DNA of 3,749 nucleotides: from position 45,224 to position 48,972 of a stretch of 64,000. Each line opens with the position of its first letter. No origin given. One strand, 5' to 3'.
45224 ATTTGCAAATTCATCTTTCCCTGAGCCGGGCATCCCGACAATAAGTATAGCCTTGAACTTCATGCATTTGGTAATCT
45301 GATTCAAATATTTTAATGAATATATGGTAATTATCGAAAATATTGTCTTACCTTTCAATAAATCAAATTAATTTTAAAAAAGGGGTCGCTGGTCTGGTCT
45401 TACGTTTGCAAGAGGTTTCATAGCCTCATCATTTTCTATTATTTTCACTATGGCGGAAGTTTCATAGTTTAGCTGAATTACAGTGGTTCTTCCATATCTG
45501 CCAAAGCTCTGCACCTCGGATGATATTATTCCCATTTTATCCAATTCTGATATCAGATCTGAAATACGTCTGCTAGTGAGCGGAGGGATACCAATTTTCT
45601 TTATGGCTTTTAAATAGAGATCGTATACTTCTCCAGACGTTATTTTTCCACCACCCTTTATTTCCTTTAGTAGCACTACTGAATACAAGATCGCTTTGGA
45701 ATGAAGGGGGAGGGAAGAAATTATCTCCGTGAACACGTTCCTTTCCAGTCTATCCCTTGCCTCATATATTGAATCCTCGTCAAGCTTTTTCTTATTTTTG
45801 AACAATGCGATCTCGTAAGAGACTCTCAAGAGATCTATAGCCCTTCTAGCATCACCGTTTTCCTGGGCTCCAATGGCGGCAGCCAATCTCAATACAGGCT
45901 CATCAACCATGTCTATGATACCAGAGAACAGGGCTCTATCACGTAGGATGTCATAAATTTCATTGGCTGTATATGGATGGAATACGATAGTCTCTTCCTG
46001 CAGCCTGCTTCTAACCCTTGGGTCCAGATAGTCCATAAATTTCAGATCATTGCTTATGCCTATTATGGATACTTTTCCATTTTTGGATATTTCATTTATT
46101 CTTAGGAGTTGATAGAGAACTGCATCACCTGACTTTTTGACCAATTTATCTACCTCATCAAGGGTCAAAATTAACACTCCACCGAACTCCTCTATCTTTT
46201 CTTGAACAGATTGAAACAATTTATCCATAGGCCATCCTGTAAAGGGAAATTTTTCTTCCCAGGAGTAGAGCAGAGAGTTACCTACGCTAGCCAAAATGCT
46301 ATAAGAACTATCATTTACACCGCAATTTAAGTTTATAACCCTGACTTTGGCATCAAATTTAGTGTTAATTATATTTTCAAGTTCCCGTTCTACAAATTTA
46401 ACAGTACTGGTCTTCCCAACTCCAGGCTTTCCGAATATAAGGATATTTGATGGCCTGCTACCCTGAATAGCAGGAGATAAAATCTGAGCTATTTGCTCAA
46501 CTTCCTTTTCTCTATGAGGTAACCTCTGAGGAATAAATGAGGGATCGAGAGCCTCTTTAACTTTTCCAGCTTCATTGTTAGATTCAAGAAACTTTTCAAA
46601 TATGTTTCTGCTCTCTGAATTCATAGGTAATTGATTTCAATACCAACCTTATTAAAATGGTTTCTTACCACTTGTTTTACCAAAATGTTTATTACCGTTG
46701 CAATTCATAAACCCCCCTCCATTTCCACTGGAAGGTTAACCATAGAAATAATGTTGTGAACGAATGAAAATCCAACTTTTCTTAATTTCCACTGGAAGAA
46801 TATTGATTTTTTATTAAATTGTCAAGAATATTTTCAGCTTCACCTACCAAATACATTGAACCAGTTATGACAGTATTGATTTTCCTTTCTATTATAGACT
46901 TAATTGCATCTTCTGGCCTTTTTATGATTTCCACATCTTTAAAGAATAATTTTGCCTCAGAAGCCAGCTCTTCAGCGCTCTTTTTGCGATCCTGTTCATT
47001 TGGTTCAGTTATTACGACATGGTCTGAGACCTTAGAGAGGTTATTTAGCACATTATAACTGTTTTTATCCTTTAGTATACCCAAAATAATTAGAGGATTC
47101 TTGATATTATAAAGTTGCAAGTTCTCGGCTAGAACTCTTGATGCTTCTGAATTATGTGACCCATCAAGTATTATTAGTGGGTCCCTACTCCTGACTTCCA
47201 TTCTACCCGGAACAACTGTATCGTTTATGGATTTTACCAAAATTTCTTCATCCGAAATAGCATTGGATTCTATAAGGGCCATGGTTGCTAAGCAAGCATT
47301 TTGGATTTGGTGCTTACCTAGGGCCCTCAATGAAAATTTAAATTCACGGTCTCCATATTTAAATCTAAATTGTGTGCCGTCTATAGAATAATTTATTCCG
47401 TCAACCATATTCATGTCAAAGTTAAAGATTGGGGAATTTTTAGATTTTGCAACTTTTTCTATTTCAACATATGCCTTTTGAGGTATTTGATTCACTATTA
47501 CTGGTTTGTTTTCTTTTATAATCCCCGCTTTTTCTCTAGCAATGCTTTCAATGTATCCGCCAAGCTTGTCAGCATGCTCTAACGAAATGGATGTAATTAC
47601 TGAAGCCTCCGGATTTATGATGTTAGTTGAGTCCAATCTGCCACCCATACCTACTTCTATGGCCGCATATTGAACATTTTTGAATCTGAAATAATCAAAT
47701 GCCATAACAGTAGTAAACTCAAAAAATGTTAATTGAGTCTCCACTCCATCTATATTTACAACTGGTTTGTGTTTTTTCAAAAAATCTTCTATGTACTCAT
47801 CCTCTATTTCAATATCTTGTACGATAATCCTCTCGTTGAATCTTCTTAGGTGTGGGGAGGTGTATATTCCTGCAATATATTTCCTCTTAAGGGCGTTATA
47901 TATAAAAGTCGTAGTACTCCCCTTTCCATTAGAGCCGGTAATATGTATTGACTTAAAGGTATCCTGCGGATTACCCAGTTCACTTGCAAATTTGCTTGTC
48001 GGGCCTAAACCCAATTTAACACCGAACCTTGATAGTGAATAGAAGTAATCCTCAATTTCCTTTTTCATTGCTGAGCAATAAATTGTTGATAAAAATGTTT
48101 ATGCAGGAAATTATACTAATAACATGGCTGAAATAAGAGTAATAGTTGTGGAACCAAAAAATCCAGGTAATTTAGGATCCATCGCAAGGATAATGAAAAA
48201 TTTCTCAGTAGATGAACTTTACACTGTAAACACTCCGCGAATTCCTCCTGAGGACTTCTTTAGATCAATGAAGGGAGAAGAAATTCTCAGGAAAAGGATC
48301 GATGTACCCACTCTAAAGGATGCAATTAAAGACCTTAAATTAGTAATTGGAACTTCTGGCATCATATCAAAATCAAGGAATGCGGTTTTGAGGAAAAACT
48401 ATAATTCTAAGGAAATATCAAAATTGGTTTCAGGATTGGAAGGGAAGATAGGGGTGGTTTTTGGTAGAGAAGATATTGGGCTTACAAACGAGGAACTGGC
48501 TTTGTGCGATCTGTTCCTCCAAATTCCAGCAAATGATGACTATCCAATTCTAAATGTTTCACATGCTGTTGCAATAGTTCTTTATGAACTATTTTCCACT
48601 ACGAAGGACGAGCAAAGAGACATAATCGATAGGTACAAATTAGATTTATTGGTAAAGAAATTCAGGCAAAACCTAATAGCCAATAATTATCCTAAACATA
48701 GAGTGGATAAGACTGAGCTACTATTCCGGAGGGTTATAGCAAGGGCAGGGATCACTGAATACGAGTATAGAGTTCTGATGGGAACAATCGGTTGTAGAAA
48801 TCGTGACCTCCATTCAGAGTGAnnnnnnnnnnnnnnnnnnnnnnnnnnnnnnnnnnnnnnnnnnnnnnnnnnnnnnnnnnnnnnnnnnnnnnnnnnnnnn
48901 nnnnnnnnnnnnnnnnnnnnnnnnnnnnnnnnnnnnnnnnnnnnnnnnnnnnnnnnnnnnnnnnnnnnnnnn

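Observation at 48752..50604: Compact FtsZ/tubulin-fold protein with degenerate GTP-binding and T7 motifs, wedged between two orc1/cdc6 genes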

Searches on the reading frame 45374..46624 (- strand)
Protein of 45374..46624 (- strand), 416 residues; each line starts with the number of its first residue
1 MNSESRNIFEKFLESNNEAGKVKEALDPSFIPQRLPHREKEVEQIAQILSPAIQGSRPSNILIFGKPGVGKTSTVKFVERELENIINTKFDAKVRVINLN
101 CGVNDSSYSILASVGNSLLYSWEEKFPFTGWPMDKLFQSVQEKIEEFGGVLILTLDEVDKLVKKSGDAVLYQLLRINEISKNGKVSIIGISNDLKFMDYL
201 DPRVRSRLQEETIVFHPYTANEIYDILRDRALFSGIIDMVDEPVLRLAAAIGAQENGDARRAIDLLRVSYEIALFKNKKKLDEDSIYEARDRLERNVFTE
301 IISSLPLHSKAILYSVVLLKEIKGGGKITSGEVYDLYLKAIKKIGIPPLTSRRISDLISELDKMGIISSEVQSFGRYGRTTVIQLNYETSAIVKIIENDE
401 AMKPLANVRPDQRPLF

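Call 3: search_protein_families(library=pfam, proteins=[window:45374-46624:-], max_evalue=1)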
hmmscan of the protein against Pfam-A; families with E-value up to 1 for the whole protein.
window:45374-46624:- (416 aa): 19 families
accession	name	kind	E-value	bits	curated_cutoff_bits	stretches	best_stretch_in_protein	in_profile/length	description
PF09079.17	Cdc6_C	-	3.3e-27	94.7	25.1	1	300-393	1-94/96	CDC6, C terminal winged helix domain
PF22703.2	Cdc6_lid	-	2.4e-14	53.4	27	1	225-290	2-67/68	Cdc6 AAA+ ATPase-type lid domain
PF00004.35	AAA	-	1.8e-11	45.1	21.2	1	61-211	1-126/131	ATPase family associated with various cellular activities (AAA)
PF13191.12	AAA_16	-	2e-09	38.6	32.6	1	34-176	1-158/167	AAA ATPase domain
PF13401.12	AAA_22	-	2e-07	31.8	27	1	58-190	5-123/130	AAA domain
PF22606.2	Cdc6-ORC-like_ATPase_lid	-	1.6e-06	28.3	27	1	218-273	1-56/60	Cdc6/ORC-like, ATPase lid domain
PF01637.24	ATPase_2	-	4e-05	24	33.2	1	38-180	4-142/225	ATPase domain predominantly from Archaea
PF05621.17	TniB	-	9.4e-05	22.4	22.4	1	52-211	29-182/189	Bacterial TniB protein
PF07693.20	KAP_NTPase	-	0.0015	18.3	20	1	38-85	1-47/293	KAP family P-loop domain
PF05673.19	DUF815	-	0.0021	17.7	23.8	1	35-83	30-78/249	Protein of unknown function (DUF815)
PF00931.28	NB-ARC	-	0.0027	17.4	23.5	1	38-121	1-77/248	NB-ARC domain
PF13238.12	AAA_18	-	0.0065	17.4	29.4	1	61-101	1-30/128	AAA domain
PF06414.18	Zeta_toxin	-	0.017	15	22.3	1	52-86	10-47/199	Zeta toxin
PF13479.12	AAA_24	-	0.02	15.2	27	1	59-169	3-84/195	AAA domain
PF05496.18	RuvB_N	-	0.045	14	27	1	55-87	30-62/159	Holliday junction DNA helicase RuvB P-loop domain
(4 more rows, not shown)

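Call 4: search_protein_families(library=ncbifam, proteins=[window:45374-46624:-], max_evalue=1)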
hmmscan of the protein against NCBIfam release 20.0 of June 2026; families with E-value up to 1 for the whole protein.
window:45374-46624:- (416 aa): 23 families
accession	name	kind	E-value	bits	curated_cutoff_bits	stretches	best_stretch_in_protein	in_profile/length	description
NF001625.0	PRK00411.1-3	equivalog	1.6e-142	475.1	501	1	4-411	6-408/415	ORC1-type DNA replication protein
TIGR02928.1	TIGR02928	subfamily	1.3e-113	379.6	181.3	1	23-385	5-366/366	orc1/cdc6 family replication initiation protein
NF001624.0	PRK00411.1-2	subfamily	9e-60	202.5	354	1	23-396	17-372/374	ORC1-type DNA replication protein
NF001623.0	PRK00411.1-1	equivalog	2e-55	188.2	311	1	4-391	3-393/411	ORC1-type DNA replication protein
NF001626.0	PRK00411.1-5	equivalog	5.4e-49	167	417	1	26-394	23-372/374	ORC1-type DNA replication protein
TIGR02903.1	spore_lon_C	equivalog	1.3e-07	30.6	678.8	2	198-295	335-425/615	Lon family ATP-dependent protease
NF003230.0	PRK04195.1-6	equivalog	1.3e-06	27.4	441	2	149-268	97-204/494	replication factor C large subunit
NF003229.0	PRK04195.1-5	equivalog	3.1e-06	26.2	280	2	44-82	28-68/413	replication factor C large subunit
TIGR02902.1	spore_lonB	equivalog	2.4e-05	23.1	723.3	1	47-100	75-128/531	ATP-dependent protease LonB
NF003233.0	PRK04195.2-3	equivalog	2.8e-05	23.2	471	2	152-301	99-232/504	replication factor C large subunit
TIGR01618.1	phage_P_loop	hypoth_equivalog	0.0003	20.5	138.75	1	53-79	8-33/220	phage nucleotide-binding protein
NF003232.0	PRK04195.2-2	equivalog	0.00048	19.1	701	1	45-81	22-59/480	replication factor C large subunit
NF001679.0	PRK00440.1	equivalog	0.00069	18.8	303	1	152-360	106-292/322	replication factor C small subunit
NF042959.1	IteA_antiphage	equivalog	0.0021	17.3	510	1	56-84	123-151/367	anti-phage ATPase IteA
NF047389.1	ATPase_Sll1717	subfamily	0.0027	16.9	75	1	260-369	318-417/454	P-loop ATPase, Sll1717 family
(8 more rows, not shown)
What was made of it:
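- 45374..46624 (-): Canonical orc1/cdc6 initiator gene, 416 aa. NF001625 scores 475 bits, TIGR02928 scores 380 bits, Cdc6_C E 3e-27 (calls 3, 4).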

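Call 58: find_related_loci(query=A5, collection=metagenome_contigs, flank=8000)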
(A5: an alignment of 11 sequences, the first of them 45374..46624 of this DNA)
Query A5 (416 aa) in metagenome_contigs; peptide patterns used: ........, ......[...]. (x = any residue, [..] = any of these).
252 stretches matched a pattern; 37 encode a relative of the query (tblastn E <= 1e-3); 37 distinct loci.
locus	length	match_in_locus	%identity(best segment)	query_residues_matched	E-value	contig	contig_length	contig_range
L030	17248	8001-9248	78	1-416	0e+0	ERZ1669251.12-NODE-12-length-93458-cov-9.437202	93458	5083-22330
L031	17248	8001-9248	77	1-416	0e+0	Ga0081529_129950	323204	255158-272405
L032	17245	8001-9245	61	1-415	2e-176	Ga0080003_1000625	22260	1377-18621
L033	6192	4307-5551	62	1-415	2e-178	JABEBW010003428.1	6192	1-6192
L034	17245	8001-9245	61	1-415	8e-177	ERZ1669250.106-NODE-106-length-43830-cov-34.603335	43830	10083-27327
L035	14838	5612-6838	59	7-415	3e-168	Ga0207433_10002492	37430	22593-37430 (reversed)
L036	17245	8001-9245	56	1-415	3e-167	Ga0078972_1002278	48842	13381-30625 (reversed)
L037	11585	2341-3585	57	1-415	5e-163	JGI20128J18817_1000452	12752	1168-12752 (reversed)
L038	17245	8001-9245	57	1-415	9e-163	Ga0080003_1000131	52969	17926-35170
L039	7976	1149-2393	57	1-415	3e-162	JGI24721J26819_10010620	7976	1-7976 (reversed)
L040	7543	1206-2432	48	7-415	2e-127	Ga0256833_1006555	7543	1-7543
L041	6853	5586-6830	48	2-416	1e-126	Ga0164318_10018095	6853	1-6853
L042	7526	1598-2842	47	2-416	1e-125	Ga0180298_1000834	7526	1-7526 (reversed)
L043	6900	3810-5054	48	2-416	8e-126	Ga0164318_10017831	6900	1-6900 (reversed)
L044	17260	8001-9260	45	1-416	1e-114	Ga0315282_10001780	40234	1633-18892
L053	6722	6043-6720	50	4-229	3e-72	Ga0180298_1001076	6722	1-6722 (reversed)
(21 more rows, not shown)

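Call 78: search_protein_families(library=pfam, proteins=[L041:535-1761:+, L041:1846-2973:-, L041:4295-5506:+, L053:2271-3434:-, L053:1291-2262:-, L053:4743-5960:+], max_evalue=0.001)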
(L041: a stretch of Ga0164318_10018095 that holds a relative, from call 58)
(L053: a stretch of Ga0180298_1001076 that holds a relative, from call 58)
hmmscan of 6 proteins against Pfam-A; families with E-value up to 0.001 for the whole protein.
L041:535-1761:+ (408 aa): 4 families
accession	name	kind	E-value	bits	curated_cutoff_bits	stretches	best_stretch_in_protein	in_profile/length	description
PF05221.23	AdoHcyase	-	1.1e-53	182.8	25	2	8-129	13-139/299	S-adenosyl-L-homocysteine hydrolase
PF00670.27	AdoHcyase_NAD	-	1.3e-50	172.1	27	1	176-334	1-160/162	S-adenosyl-L-homocysteine hydrolase, NAD binding domain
PF07991.19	KARI_N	-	1.5e-09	38.1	20.6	1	196-260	2-67/165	Acetohydroxy acid isomeroreductase, NADPH-binding domain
PF02826.25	2-Hacid_dh_C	-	2.5e-07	30.7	25.1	1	193-285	31-127/178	D-isomer specific 2-hydroxyacid dehydrogenase, NAD binding domain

L041:1846-2973:- (375 aa): 4 families
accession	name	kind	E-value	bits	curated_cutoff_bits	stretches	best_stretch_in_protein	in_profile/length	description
PF07690.21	MFS_1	-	4.3e-42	144.7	33.4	2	10-231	4-234/347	Major Facilitator Superfamily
PF00083.30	Sugar_tr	-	7.2e-37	127.8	22.3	2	33-190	40-203/452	Sugar (and other) transporter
PF06779.20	MFS_4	-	7.7e-11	42.4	26.3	1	35-341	24-337/364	Uncharacterised MFS-type transporter YbfB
PF12832.13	MFS_1_like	-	2.1e-10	40.7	25.2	1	33-353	28-372/373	MFS_1 like family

L041:4295-5506:+ (403 aa): 9 families
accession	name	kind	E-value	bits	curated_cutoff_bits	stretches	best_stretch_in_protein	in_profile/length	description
PF13167.11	GTP-bdg_N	-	5.4e-21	75.4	25.4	1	13-95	6-89/89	GTP-binding GTPase N-terminal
PF16360.10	GTP-bdg_M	-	1.6e-18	67.5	29.5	1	97-174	1-79/79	GTP-binding GTPase Middle Region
PF01926.29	MMR_HSR1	-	2.1e-15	57.3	21.9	1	182-297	2-113/113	50S ribosome-binding GTPase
PF16897.10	MMR_HSR1_Xtn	-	2.6e-05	24.6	35.2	1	290-340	57-105/106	C-terminal region of MMR_HSR1 domain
PF02421.24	FeoB_N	-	4.8e-05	23.4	27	1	182-335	3-156/156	Ferrous iron transport protein B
PF00009.33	GTP_EFTU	-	6.1e-05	23.1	26.5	0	255-338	92-185/188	Elongation factor Tu GTP binding domain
PF12631.12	MnmE_helical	-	0.00043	20.9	40.1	0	146-359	64-157/211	MnmE helical domain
PF00350.29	Dynamin_N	-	0.00076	20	27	0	183-206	2-25/168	Dynamin family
PF03193.22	RsgA_GTPase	-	0.00087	19.6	30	0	288-340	53-109/174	RsgA GTPase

L053:2271-3434:- (387 aa): 4 families
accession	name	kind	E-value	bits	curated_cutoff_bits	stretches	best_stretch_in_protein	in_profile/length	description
PF07690.21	MFS_1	-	1.8e-40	139.4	33.4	2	26-351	5-347/347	Major Facilitator Superfamily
PF00083.30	Sugar_tr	-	1.1e-29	104.1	22.3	1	51-198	37-194/452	Sugar (and other) transporter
PF12832.13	MFS_1_like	-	2.1e-06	27.5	25.2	1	58-367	34-372/373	MFS_1 like family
PF05977.19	MFS_3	-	5.6e-05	22.2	27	1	66-143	53-135/524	Transmembrane secretion effector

L053:1291-2262:- (323 aa): 4 families
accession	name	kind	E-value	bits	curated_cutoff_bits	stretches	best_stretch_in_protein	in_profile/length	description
PF00005.33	ABC_tran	-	9.9e-29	101.1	25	1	28-172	1-136/137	ABC transporter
PF13304.12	AAA_21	-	6.1e-11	43.4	27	1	133-203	226-297/304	AAA domain, putative AbiEii toxin, Type IV TA system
PF13732.12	DrrA1-3_C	-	5e-06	27.6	27.4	1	252-317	20-80/81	ATP-binding protein DrrA1-3-like, C-terminal domain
PF13555.12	AAA_29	-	0.00017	21.7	27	1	33-67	17-51/61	P-loop containing region of AAA domain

L053:4743-5960:+ (405 aa): 5 families
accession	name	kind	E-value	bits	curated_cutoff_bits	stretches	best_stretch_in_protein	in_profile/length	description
PF13167.11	GTP-bdg_N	-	3.6e-18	66.3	25.4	1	11-94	5-89/89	GTP-binding GTPase N-terminal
PF16360.10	GTP-bdg_M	-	3.4e-17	63.2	29.5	1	96-173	1-79/79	GTP-binding GTPase Middle Region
PF01926.29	MMR_HSR1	-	6.5e-16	58.9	21.9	1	181-296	2-113/113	50S ribosome-binding GTPase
PF02421.24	FeoB_N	-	2.6e-05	24.2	27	1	181-333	3-155/156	Ferrous iron transport protein B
PF00009.33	GTP_EFTU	-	0.00029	20.9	26.5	0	255-333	93-181/188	Elongation factor Tu GTP binding domain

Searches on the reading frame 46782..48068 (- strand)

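Call 3: search_protein_families(library=pfam, proteins=[window:46782-48068:-], max_evalue=1)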
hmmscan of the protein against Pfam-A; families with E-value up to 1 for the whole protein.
window:46782-48068:- (428 aa): 4 families
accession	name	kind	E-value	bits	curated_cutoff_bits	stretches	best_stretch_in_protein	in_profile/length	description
PF08245.18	Mur_ligase_M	-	8.7e-20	72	24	1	43-264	1-199/200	Mur ligase middle domain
PF02875.26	Mur_ligase_C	-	2e-12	48.5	28.4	1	288-394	1-113/127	Mur ligase, glutamate ligase domain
PF03412.21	Peptidase_C39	-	0.12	12.6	22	1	306-371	58-120/133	Peptidase C39 family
PF20561.3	DUF6771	-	0.21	11.9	23.7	1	351-370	22-41/63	Domain of unknown function (DUF6771)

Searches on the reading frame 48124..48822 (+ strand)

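Call 3: search_protein_families(library=pfam, proteins=[window:48124-48822:+], max_evalue=1)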
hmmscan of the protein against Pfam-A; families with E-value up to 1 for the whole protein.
window:48124-48822:+ (232 aa): 2 families
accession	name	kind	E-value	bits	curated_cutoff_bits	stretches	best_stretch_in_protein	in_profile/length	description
PF00588.24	SpoU_methylase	-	1.8e-26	93.4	29.7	1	4-154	2-142/142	SpoU rRNA Methylase family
PF09936.14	Methyltrn_RNA_4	-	3.8e-05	24.1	22.6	1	57-156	81-180/182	SAM-dependent RNA methyltransferase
